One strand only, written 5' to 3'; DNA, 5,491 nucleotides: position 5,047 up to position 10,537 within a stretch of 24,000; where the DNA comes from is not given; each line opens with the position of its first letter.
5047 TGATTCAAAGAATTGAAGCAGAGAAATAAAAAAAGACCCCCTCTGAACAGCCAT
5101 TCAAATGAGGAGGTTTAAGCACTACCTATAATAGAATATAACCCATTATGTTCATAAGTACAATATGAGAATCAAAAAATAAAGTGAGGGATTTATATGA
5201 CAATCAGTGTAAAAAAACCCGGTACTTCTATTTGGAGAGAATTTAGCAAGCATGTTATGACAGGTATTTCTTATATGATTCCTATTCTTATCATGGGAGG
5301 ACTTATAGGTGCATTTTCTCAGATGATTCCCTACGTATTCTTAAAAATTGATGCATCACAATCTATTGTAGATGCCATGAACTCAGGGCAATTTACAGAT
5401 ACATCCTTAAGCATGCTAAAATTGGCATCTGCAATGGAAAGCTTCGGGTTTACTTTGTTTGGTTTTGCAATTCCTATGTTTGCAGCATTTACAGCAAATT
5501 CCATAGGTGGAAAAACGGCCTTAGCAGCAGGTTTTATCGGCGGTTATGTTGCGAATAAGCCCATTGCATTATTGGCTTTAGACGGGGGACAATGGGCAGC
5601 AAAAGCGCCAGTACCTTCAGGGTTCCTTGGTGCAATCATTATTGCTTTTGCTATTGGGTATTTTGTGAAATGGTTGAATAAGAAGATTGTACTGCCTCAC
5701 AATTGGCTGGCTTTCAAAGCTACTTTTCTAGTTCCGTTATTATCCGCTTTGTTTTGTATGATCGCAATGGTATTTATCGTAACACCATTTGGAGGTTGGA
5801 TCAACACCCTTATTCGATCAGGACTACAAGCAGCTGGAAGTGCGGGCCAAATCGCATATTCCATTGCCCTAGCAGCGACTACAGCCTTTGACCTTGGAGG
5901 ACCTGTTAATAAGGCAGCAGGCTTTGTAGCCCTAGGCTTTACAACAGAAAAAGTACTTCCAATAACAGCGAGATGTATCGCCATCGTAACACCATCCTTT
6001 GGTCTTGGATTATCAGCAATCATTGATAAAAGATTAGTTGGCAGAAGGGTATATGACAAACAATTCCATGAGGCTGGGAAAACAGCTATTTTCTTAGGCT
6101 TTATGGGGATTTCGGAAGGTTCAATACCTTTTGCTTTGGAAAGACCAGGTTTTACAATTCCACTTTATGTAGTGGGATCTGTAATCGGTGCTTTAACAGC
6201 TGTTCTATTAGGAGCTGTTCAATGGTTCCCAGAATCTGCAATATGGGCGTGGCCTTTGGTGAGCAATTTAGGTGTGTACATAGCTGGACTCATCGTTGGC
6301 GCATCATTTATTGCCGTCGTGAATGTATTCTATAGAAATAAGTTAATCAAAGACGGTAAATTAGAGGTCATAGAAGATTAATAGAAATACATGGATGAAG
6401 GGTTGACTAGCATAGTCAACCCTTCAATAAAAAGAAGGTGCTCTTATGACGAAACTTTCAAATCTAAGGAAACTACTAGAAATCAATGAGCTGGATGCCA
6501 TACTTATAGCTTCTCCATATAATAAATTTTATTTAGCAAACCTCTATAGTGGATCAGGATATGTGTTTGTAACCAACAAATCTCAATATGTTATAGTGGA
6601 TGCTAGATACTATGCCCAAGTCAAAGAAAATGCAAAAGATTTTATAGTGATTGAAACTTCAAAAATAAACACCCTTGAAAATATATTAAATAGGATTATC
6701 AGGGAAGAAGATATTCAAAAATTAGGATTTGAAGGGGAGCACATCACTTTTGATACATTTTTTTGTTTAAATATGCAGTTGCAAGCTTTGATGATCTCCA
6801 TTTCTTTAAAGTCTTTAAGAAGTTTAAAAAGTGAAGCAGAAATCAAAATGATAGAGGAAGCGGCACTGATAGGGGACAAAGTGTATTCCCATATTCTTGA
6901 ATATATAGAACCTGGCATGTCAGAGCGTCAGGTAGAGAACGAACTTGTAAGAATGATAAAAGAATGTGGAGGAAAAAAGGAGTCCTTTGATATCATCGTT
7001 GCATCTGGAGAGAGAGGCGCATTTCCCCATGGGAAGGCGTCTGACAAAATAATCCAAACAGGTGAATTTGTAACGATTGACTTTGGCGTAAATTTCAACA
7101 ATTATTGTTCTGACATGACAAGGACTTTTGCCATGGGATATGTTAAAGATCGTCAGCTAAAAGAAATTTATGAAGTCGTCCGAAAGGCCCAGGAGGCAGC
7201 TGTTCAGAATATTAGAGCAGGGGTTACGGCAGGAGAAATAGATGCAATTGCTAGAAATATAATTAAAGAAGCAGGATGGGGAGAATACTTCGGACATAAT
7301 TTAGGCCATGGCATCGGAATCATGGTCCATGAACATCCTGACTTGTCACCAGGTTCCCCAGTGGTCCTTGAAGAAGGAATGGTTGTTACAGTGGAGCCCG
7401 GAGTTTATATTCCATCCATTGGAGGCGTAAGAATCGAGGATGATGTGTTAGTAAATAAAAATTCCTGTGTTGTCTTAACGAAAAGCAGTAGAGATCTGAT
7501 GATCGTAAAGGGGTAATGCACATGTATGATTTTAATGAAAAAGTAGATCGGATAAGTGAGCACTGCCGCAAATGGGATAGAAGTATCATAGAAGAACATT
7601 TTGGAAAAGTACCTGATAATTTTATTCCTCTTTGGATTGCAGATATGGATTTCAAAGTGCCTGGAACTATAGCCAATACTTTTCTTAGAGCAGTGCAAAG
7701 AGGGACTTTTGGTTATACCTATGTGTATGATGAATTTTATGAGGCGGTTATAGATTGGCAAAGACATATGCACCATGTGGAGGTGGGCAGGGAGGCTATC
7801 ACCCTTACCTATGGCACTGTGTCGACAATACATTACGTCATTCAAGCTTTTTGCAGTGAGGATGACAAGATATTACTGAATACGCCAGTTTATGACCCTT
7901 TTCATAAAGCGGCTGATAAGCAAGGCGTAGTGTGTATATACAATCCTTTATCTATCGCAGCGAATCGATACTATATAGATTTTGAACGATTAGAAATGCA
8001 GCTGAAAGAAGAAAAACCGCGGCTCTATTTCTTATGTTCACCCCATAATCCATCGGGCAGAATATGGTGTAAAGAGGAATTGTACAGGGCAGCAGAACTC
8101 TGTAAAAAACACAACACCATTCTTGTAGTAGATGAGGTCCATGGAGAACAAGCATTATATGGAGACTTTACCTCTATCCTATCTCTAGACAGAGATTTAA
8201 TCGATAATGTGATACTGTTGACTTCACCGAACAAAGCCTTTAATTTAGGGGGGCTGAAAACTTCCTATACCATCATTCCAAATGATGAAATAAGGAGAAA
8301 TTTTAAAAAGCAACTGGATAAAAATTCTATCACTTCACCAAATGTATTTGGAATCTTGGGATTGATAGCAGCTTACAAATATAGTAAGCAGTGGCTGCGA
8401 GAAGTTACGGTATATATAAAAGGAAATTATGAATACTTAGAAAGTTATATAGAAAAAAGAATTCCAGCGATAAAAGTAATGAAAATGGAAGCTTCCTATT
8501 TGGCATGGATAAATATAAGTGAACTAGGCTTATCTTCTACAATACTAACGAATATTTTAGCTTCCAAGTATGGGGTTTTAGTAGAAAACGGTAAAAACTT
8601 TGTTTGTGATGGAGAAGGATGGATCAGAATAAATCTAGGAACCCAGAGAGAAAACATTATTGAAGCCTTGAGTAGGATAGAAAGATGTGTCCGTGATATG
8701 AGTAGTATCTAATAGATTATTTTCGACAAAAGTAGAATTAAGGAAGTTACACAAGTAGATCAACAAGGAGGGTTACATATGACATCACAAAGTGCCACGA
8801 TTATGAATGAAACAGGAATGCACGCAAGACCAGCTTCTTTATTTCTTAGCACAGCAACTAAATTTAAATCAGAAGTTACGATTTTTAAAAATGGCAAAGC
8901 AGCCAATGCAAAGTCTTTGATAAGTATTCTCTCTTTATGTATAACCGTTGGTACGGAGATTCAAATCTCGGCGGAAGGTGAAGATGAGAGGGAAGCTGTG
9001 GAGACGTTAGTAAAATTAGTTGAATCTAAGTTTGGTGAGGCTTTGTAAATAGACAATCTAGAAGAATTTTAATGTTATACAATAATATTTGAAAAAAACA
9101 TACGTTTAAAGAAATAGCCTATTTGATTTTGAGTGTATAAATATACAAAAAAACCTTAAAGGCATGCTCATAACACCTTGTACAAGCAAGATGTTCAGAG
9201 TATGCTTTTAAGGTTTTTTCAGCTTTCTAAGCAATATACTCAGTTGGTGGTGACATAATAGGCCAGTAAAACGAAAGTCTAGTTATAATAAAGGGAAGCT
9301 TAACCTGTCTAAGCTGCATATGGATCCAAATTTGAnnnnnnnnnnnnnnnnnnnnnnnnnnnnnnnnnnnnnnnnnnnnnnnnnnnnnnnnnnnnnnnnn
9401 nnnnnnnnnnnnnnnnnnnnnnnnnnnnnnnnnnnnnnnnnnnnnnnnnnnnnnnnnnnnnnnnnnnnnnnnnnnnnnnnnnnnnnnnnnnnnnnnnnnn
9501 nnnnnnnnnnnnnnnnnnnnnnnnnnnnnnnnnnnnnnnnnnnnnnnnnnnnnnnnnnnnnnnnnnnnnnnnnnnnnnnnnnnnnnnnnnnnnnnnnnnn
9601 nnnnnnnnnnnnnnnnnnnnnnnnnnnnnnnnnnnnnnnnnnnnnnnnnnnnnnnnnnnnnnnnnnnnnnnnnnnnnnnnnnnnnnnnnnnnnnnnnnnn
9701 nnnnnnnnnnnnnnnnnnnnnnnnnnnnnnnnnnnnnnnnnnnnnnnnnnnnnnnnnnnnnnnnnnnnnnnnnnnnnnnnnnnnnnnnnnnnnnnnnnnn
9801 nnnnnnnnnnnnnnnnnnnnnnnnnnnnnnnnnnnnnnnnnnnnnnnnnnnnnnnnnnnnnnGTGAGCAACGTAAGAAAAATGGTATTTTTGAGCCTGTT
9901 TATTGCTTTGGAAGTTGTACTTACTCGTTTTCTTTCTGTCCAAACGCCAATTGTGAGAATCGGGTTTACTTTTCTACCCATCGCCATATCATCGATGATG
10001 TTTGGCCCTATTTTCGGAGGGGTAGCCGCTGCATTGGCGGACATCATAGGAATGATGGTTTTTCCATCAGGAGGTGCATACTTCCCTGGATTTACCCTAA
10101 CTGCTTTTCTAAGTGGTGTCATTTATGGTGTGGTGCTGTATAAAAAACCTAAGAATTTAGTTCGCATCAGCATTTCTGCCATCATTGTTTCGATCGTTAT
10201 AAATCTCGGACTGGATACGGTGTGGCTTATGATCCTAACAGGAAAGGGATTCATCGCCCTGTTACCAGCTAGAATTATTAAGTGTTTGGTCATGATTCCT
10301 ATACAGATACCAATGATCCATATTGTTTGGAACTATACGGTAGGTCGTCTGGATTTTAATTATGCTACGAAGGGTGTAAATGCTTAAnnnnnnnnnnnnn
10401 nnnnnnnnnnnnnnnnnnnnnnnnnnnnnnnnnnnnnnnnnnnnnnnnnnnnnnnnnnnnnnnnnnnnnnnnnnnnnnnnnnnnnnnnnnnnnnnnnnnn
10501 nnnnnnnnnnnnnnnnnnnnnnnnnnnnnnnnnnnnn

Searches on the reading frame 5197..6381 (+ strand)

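Call 7: search_protein_families(library=pfam, proteins=[window:5197-6381:+])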
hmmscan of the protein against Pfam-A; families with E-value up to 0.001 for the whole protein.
window:5197-6381:+ (394 aa): 0 families

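Call 28: search_protein_families(library=ncbifam, proteins=[window:5197-6381:+], max_evalue=0.01)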
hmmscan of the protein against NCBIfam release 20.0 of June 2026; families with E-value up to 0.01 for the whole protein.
window:5197-6381:+ (394 aa): 5 families
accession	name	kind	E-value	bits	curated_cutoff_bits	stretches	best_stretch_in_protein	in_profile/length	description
NF007787.0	PRK10478.1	equivalog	4.2e-43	147.6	426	1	12-380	7-335/359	PTS fructose transporter subunit EIIC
TIGR01427.1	PTS_IIC_fructo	subfamily_domain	9.3e-43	146.9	157.55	1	16-378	15-344/346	fructose-specific PTS transporter subunit EIIC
NF007984.0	PRK10712.1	equivalog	4.3e-32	111.3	793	1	18-345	228-514/563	PTS fructose transporter subunit IIBC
NF007293.0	PRK09765.1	equivalog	1.1e-29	103.5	763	1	8-387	279-630/639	PTS 2-O-a-mannosyl-D-glycerate transporter subunit IIABC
NF008493.0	PRK11404.1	equivalog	8.6e-26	90.6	806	1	18-379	130-467/483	PTS fructose-like transporter subunit IIBC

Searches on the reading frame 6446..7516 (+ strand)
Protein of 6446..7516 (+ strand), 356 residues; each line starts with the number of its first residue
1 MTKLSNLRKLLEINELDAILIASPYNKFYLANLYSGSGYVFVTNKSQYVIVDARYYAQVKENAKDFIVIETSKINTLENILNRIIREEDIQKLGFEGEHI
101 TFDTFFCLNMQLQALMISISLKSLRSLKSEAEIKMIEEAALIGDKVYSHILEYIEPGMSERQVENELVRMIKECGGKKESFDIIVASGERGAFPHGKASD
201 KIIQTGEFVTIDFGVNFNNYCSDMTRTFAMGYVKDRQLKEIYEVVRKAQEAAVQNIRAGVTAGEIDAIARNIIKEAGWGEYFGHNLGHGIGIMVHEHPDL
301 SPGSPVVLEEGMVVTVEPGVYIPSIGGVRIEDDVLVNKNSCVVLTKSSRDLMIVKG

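Call 7: search_protein_families(library=pfam, proteins=[window:6446-7516:+])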
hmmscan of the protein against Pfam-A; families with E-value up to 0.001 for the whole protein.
window:6446-7516:+ (356 aa): 2 families
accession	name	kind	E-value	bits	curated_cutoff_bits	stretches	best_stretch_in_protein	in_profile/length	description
PF00557.29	Peptidase_M24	-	3.9e-70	236.3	23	1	135-337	2-207/208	Metallopeptidase family M24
PF01321.24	Creatinase_N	-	5.1e-16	59.8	22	1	4-112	2-110/128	Creatinase/Prolidase N-terminal domain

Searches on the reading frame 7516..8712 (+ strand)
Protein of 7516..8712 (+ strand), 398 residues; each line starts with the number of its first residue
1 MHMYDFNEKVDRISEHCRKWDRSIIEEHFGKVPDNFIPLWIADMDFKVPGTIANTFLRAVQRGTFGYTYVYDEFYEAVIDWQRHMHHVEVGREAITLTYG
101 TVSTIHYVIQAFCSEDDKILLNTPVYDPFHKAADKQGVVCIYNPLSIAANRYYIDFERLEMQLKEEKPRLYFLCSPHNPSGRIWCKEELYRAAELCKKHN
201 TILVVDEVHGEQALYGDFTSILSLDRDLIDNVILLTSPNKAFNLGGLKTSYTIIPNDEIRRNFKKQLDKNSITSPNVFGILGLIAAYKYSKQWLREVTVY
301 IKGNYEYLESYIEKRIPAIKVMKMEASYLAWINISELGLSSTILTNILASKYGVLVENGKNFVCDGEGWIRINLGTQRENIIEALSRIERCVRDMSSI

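Call 7: search_protein_families(library=pfam, proteins=[window:7516-8712:+])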
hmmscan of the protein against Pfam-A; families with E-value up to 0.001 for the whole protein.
window:7516-8712:+ (398 aa): 3 families
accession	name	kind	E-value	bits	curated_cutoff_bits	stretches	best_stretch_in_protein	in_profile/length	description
PF00155.27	Aminotran_1_2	-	8.9e-40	137.4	19.7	1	61-388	34-361/361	Aminotransferase class I and II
PF01053.26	Cys_Met_Meta_PP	-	0.00013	21.1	27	1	82-208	58-175/381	Cys/Met metabolism PLP-dependent enzyme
PF00266.25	Aminotran_5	-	0.00053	19.5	21.5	0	274-362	252-341/371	Aminotransferase class-V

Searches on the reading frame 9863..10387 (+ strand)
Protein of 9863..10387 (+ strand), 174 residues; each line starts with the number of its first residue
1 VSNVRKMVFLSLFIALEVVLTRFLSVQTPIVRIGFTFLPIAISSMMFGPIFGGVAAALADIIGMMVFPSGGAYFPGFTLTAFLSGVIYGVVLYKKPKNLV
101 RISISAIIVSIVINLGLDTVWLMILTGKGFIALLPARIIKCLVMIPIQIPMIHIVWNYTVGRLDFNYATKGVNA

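Call 28: search_protein_families(library=ncbifam, proteins=[window:9863-10387:+], max_evalue=0.01)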
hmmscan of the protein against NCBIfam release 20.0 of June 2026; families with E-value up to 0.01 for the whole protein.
window:9863-10387:+ (174 aa): 3 families
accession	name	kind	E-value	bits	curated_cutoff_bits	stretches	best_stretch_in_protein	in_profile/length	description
TIGR04518.1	ECF_S_folT_fam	subfamily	8.1e-43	146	60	1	2-156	2-158/163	folate family ECF transporter S component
NF007179.0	PRK09609.1-4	equivalog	6.4e-05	22.7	630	1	3-94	28-122/335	hypothetical protein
NF007178.0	PRK09609.1-3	equivalog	0.00053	19.5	483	1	6-93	8-102/311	hypothetical protein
